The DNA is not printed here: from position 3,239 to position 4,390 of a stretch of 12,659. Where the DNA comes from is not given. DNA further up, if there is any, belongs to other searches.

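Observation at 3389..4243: DUF559/Vsr-like nuclease-fold domain fused to an unknown C-terminal domain, convergent with the KAP NTPase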

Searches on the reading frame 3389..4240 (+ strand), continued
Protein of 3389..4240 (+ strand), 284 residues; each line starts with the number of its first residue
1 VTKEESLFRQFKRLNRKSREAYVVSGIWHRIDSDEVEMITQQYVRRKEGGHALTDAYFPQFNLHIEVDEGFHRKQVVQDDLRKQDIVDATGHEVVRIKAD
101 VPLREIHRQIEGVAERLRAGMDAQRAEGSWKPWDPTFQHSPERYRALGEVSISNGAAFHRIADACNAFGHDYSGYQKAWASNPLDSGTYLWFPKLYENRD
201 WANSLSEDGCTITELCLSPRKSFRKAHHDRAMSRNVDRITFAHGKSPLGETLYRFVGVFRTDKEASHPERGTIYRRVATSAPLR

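Call 23: predict_structure(alignment_id=A1)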
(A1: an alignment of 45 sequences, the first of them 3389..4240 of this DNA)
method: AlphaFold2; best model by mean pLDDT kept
length: 284 residues; sequences in the alignment: 45
mean_pLDDT: 87.8   pTM: 0.80
mean pLDDT of the five models: 87.8, 87.3, 87.2, 85.6, 84.9
residues with pLDDT >= 90: 176; 70-90: 78; 50-70: 24; < 50: 6
segments of 3 or more residues with pLDDT < 50: 72-76
pLDDT, mean of each block of 10 residues (from residue 1): 86 79 93 92 72 85 86 49 60 86 96 97 96 90 95 91 95 83 93 90 90 95 93 93 85 95 95 97 93
secondary structure, 60 per line:
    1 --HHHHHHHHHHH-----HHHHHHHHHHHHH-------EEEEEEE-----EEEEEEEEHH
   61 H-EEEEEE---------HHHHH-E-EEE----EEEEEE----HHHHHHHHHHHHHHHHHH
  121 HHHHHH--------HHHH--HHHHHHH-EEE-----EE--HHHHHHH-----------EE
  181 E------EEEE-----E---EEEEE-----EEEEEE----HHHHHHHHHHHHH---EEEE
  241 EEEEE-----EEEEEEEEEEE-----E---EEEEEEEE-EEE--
elements in order: H3-13 H19-31 E39-45 E51-58 E63-68 H78-82 E86-88 E93-98 H103-126 H135-138 H141-147 E149-151 H161-167 E179-181 E188-191 E201-205 E211-216 H221-233 E237-245 E251-261 E271-278 E280-282

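Call 26: fold_search(model_id=the predicted structure, library=pdb)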
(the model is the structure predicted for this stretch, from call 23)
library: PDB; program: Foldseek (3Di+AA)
matches with E <= 10: 252; with E <= 0.001: 5
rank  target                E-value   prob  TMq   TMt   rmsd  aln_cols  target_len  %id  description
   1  4par_B                3.3e-30  1.00  0.80  0.74   4.1       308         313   31  The 5-Hydroxymethylcytosine-Specific Restriction Enzyme AbaSI in a Complex with Product-like DNA (released 2014-06-25)
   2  4par_A                7.7e-30  1.00  0.80  0.73   4.2       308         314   32  The 5-Hydroxymethylcytosine-Specific Restriction Enzyme AbaSI in a Complex with Product-like DNA (released 2014-06-25)
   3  4par_C                1.9e-29  1.00  0.80  0.73   4.1       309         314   31  The 5-Hydroxymethylcytosine-Specific Restriction Enzyme AbaSI in a Complex with Product-like DNA (released 2014-06-25)
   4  4oky                  4.1e-25  1.00  0.81  0.81   3.2       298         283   28  Crystal structure of PvuRts1I, a 5-hydroxymethylcytosine DNA restriction endonuclease (released 2014-09-10)
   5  4oq2                  5.9e-25  1.00  0.83  0.80   3.2       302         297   29  5hmC specific restriction endonuclease PvuRTs1I (released 2014-03-12)
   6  9dou_A                9.7e-03  0.77  0.17  0.06  16.2       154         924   11  Taeniopygia guttata R2 retrotransposon (R2Tg) initiating target-primed reverse transcription (released 2025-05-21)
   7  4rzl_A                1.1e-02  0.98  0.31  0.38   7.1       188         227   11  DNA recognition domain of the cytosine modification-dependent restriction endonuclease LpnPI (released 2015-06-10)
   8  7clg_A                1.7e-02  0.82  0.23  0.10  11.6       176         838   11  Crystal structure of the ATP-dependent restriction endonuclease SauUSI (released 2021-01-20)
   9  9nl3_A                2.7e-02  0.82  0.19  0.06  15.6       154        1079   10  Structure of R2 retrotransposon protein from Taeniopygia guttata initiating target-primed reverse transcription (released 2025-06-18)
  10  9nl2_A                4.7e-02  0.44  0.17  0.05  11.2       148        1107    9  Structure of R2 retrotransposon protein from Platysternon megacephalum initiating target-primed reverse transcription (released 2025-06-18)
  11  3ot2_A                1.7e-01  0.63  0.18  0.27   6.7       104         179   10  Crystal structure of a putative nuclease belonging to DUF820 (Ava_3926) from Anabaena variabilis ATCC 29413 at 1.96 A  (released 2010-10-06)
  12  9g6k_L9               1.8e-01  0.63  0.22  0.14   7.6       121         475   16  LSU structure derived from the LSU sample of the mitoribosome from T. gondii. (released 2024-12-11)
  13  9i05_Xg               2.2e-01  0.44  0.20  0.13   8.6       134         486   14  Cryo-EM structure of the large subunit of the mitochondrial ribosome from Toxoplasma gondii (released 2025-06-11)
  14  3r3p_A                2.4e-01  0.66  0.21  0.49   6.5       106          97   16  Homing Endonuclease I-Bth0305I Catalytic Domain (released 2011-10-05)
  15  1y88                  2.9e-01  0.09  0.15  0.20  15.2       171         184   11  Crystal Structure of Protein of Unknown Function AF1548 (released 2004-12-21)
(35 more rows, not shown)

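Call 35: search_protein_families(library=pfam, alignment_id=A3, max_evalue=0.00001)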
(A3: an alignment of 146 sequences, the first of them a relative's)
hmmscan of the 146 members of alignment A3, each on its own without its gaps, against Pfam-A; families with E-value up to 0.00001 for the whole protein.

A. member 1, L006:5295-7982:+ (896 aa): 3 families
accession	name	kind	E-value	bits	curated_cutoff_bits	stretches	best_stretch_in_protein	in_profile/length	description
PF03629.24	SASA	-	4.3e-25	89.1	24.8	2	431-537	119-223/226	Carbohydrate esterase, sialic acid-specific acetylesterase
PF01522.26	Polysacc_deac_1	-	3.9e-15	56.3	23.1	1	661-782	5-109/124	Polysaccharide deacetylase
PF02837.24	Glyco_hydro_2_N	-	1.7e-08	35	28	1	273-374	46-145/169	Glycosyl hydrolases family 2, sugar binding domain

B. families by the number of members that match (of 146 scanned): 160 families (the first 25 are shown)
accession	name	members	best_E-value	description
PF18870.6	HEPN_RES_NTD1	4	1.4e-34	HEPN/RES N-terminal domain 1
PF08808.17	RES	4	1.1e-15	RES domain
PF03796.21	DnaB_C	3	4.5e-81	DnaB-like helicase C terminal domain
PF03747.19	ADP_ribosyl_GH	3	6.8e-73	ADP-ribosylglycohydrolase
PF02913.24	FAD-oxidase_C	3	1.4e-69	FAD linked oxidases, C-terminal domain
PF01565.28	FAD_binding_4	3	1.4e-44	FAD binding domain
PF03629.24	SASA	3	4.3e-25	Carbohydrate esterase, sialic acid-specific acetylesterase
PF01522.26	Polysacc_deac_1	3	4.2e-16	Polysaccharide deacetylase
PF00078.32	RVT_1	3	1.6e-10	Reverse transcriptase (RNA-dependent DNA polymerase)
PF13481.12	AAA_25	3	1.8e-09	AAA domain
PF02639.20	DUF188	2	2.8e-50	Uncharacterized BCR, YaiI/YqxD family COG1671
PF11074.14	DUF2779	2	3.6e-47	Domain of unknown function(DUF2779)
PF00884.28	Sulfatase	2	1.4e-45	Sulfatase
PF00484.24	Pro_CA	2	7.9e-38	Carbonic anhydrase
PF00535.33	Glycos_transf_2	2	7.2e-32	Glycosyl transferase family 2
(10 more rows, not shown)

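Call 36: search_protein_families(library=padloc, alignment_id=A3, max_evalue=1e-10)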
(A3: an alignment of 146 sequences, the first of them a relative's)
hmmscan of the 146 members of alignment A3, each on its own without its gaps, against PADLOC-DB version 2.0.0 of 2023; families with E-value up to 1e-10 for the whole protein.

A. member 1, L006:5295-7982:+ (896 aa): 0 families

B. families by the number of members that match (of 146 scanned): 63 families (the first 25 are shown)
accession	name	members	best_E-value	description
PDLC03757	Drt2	4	1.3e-146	DRT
PDLC02173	Drt2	3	4.1e-95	-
PDLC03754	RT_UG17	3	1.8e-20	DRT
PDLC03778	RT_UG39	3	4.7e-20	DRT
PDLC01136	RT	3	6.2e-18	RT (reverse transcriptase)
PDLC02939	RT_II-A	3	2.4e-17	-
PDLC03745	Drt1a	3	9.9e-17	DRT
PDLC03768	Drt3a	3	5.3e-16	DRT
PDLC03766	Drt9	3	7.9e-16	DRT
PDLC02175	Drt3a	3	2.2e-15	-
PDLC02063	Cas1_IIIb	3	2.9e-14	-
PDLC03759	RT_UG21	3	9e-14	DRT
PDLC01607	RT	3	1.6e-12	"CAS-I,CAS-II,CAS-III,CAS-IV,CAS-V,CAS-VI; acquisition_associated"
PDLC03739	RT_Ec107-like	3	5.3e-12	retron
PDLC02942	RT_III-A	3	6.9e-12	-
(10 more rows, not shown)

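Call 48: find_encoding_contigs(protein=P0003, flank=8000, max_places=4)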
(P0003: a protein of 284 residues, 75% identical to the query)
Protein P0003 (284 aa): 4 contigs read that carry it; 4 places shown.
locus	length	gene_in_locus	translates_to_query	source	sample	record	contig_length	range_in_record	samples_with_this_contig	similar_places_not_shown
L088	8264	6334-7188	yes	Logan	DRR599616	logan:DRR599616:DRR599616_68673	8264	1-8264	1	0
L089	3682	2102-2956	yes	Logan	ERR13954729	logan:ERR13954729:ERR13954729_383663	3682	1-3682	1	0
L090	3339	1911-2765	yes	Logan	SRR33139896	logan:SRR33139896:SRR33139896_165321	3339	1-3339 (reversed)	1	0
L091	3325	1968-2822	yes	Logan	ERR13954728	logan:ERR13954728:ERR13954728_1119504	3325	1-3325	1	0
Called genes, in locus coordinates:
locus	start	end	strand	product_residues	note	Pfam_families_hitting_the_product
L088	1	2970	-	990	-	?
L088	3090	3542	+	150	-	-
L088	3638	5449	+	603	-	PF07693:KAP_NTPase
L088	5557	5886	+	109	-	-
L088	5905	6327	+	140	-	-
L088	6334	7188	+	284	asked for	PF21598:PvuRts1I-like_N, PF18491:SRA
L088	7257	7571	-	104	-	-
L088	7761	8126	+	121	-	-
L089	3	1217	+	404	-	?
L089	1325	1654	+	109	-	-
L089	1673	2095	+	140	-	-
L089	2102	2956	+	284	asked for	PF21598:PvuRts1I-like_N, PF18491:SRA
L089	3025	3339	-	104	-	-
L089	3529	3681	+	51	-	?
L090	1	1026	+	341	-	?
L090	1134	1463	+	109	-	-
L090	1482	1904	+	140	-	-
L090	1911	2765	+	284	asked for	PF21598:PvuRts1I-like_N, PF18491:SRA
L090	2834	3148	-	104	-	-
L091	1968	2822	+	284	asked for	PF21598:PvuRts1I-like_N, PF18491:SRA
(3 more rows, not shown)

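Call 52: search_dna_similar(query=window:3389-4240:+, collection=plasmids, mode=protein, max_rows=12)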
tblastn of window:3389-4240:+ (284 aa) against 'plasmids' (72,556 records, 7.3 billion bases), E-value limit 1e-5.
Records with a match: 49; places in all: 52; records where one place covers at least 80% of the query: 48.
Best place of each record, by identity: <60% 49.
By first word of the organism name: Providencia 27; Moellerella 8; Proteus 5; Priestia 2; Acinetobacter 2; Paenibacillus 2; Thioclava 1; Morganella 1; Limosilactobacillus 1.
By predicted mobility (MOB-suite, as given by PLSDB): conjugative 39; non-mobilizable 6; mobilizable 4.
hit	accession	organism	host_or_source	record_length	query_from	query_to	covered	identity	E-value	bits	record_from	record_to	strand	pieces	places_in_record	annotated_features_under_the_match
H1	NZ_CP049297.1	Priestia megaterium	WGS,soil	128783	1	278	98%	39.2%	3e-59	210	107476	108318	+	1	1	AbaSI family restriction endonuclease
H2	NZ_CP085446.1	Priestia megaterium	single cell,soil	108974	1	278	98%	39.2%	5e-59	209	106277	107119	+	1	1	AbaSI family restriction endonuclease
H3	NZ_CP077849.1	Acinetobacter baumannii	Homo sapiens,Rectal swab_P28_BU14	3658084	7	277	95%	32.8%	4e-49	181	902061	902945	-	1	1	none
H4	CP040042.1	Acinetobacter baumannii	Homo sapiens,blood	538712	7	277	95%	32.8%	2e-48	179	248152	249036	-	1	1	none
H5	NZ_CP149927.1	Thioclava sp. GXIMD4216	-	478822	1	259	91%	33.3%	1e-36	145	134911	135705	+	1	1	AbaSI family restriction endonuclease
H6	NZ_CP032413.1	Paenibacillus lautus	single colony,Tattoo ink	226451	1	261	92%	32.1%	8e-35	140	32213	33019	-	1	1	AbaSI family restriction endonuclease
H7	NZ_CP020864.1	Paenibacillus sp. Cedars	Single culture,Alkaline pool submerged ...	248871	1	261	92%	32.1%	8e-35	140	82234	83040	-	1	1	AbaSI family restriction endonuclease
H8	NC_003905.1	Proteus vulgaris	-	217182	1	277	98%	29.6%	2e-33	135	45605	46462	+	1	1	AbaSI family restriction endonuclease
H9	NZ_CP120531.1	Providencia sp. PROV040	Homo sapiens,sputum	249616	1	283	100%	28.3%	7e-32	131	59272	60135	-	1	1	AbaSI family restriction endonuclease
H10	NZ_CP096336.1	Providencia sp. PROV083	Clinical or host-associated ...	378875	1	283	100%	28.3%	7e-32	131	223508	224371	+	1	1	AbaSI family restriction endonuclease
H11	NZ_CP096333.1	Providencia sp. PROV084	Clinical or host-associated ...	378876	1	283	100%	28.3%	7e-32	131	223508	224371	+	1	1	AbaSI family restriction endonuclease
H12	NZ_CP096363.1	Providencia sp. PROV008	Clinical or host-associated ...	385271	1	283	100%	28.3%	7e-32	131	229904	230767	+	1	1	AbaSI family restriction endonuclease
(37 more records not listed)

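Call 53: search_dna_similar(query=window:3389-4240:+, collection=phages, mode=protein, max_rows=10)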
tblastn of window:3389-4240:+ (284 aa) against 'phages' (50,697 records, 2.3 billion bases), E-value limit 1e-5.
Records with a match: 10; places in all: 10; records where one place covers at least 80% of the query: 6.
Best place of each record, by identity: <60% 10.
By first word of the organism name: Streptococcus 6; Acinetobacter 4.
By host as written in the record: Streptococcus suis 6; - 4.
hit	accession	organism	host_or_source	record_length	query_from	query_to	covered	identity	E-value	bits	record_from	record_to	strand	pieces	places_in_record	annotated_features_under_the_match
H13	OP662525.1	Streptococcus phage YS225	Streptococcus suis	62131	13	283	95%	35.6%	4e-44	165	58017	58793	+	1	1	hypothetical protein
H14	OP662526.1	Streptococcus phage YS262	Streptococcus suis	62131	13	283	95%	35.6%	4e-44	165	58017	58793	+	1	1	hypothetical protein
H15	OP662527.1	Streptococcus phage YS255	Streptococcus suis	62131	13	283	95%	35.6%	4e-44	165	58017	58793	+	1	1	hypothetical protein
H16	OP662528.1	Streptococcus phage YS214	Streptococcus suis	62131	13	283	95%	35.6%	4e-44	165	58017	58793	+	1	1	hypothetical protein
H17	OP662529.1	Streptococcus phage YS199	Streptococcus suis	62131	13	283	95%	35.6%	4e-44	165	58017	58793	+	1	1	hypothetical protein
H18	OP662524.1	Streptococcus phage YS387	Streptococcus suis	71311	13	283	95%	35.6%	4e-44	165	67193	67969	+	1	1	hypothetical protein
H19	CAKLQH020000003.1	Acinetobacter phage MD-2021a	not known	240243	139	277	49%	34.3%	8e-21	98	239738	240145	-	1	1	Uncharacterised protein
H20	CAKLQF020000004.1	Acinetobacter phage MD-2021a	not known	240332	139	277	49%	34.3%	8e-21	98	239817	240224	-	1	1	Uncharacterised protein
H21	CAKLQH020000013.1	Acinetobacter phage MD-2021a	not known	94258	7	134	45%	32.3%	3e-16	84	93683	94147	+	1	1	Uncharacterised protein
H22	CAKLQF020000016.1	Acinetobacter phage MD-2021a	not known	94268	7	134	45%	32.3%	3e-16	84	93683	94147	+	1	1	Uncharacterised protein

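Call 65: search_protein_families(library=padloc, alignment_id=A7, max_evalue=1e-10)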
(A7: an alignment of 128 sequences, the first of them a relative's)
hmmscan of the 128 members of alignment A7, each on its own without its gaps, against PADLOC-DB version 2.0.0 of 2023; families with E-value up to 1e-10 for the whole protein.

A. member 1, L006:3333-5150:+ (606 aa): 0 families

B. families by the number of members that match (of 128 scanned): 166 families (the first 25 are shown)
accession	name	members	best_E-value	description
PDLC04135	mad3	4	2.8e-33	mads_3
PDLC04134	mad2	2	7.2e-27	mads_2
PDLC02914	ATPase-Toprim_I-B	2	4e-12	-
PDLC04900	PDC-S08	1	1.7e-135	-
PDLC03378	MTase_II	1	1.6e-111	Type II methyltransferase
PDLC00780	Cyclase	1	2.4e-98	oligonucleotide-cyclase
PDLC03391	MTase_II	1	2.8e-84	Type II methyltransferase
PDLC00770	Cyclase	1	4.7e-66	oligonucleotide-cyclase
PDLC02358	Old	1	1.4e-64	Old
PDLC00815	Cyclase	1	1.8e-58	oligonucleotide-cyclase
PDLC03234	MTase_II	1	2.9e-58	Type II methyltransferase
PDLC04166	Dsr1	1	2.1e-57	-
PDLC03272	MTase_II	1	5.4e-57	Type II methyltransferase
PDLC00816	Cyclase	1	1e-55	oligonucleotide-cyclase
PDLC04832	PDC-S03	1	1.3e-52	-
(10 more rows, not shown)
